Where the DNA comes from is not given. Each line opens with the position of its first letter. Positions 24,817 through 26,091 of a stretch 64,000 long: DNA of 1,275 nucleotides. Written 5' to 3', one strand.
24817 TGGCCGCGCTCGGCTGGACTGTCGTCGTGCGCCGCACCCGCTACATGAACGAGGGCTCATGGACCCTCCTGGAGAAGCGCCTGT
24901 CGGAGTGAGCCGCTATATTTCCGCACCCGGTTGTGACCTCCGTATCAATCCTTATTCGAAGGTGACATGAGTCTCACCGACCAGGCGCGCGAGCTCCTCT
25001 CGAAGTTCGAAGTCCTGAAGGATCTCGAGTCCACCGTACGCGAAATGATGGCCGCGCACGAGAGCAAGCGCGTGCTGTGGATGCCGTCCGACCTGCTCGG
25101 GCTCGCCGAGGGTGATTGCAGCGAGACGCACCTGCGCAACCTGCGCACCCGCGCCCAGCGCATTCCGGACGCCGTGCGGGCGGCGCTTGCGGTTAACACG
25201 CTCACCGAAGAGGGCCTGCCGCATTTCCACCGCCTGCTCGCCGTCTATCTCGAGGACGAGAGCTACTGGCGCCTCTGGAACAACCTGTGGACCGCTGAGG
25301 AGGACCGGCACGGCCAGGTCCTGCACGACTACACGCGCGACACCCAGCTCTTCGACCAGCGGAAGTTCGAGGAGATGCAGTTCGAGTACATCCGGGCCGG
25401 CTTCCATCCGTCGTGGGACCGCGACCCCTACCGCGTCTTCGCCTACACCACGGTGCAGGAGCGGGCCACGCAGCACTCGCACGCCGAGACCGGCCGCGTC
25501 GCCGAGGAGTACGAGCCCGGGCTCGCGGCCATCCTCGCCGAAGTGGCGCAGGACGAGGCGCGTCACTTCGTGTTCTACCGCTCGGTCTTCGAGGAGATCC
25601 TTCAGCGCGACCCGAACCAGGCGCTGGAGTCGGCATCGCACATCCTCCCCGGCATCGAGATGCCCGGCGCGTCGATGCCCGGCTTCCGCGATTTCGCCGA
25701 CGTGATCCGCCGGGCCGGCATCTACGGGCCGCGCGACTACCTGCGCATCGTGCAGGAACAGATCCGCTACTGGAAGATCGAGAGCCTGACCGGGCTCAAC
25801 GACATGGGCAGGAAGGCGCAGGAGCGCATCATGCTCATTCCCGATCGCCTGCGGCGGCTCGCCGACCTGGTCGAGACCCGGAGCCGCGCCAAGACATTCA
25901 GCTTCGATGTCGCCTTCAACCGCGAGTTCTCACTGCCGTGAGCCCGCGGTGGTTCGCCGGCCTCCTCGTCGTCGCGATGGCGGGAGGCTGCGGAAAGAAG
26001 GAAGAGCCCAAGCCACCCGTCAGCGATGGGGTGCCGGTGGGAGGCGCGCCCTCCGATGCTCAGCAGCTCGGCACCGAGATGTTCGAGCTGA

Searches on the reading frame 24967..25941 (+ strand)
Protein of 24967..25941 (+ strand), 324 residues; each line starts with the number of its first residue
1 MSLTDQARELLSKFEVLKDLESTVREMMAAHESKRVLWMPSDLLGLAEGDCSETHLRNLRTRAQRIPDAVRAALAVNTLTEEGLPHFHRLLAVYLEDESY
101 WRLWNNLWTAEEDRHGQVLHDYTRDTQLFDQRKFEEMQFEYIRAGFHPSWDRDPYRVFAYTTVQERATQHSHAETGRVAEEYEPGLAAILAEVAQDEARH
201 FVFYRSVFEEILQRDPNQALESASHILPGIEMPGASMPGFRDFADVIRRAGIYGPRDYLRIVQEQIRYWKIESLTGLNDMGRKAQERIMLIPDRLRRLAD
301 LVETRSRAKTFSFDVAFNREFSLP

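Call 46: search_protein_families(library=pfam, proteins=[window:24967-25941:+], max_evalue=0.00001)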
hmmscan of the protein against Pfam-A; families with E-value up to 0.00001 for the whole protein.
window:24967-25941:+ (324 aa): 1 family
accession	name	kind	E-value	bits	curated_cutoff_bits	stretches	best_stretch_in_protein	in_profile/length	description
PF03405.20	FA_desaturase_2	-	1e-94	317.5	22.7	1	13-314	2-322/325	Fatty acid desaturase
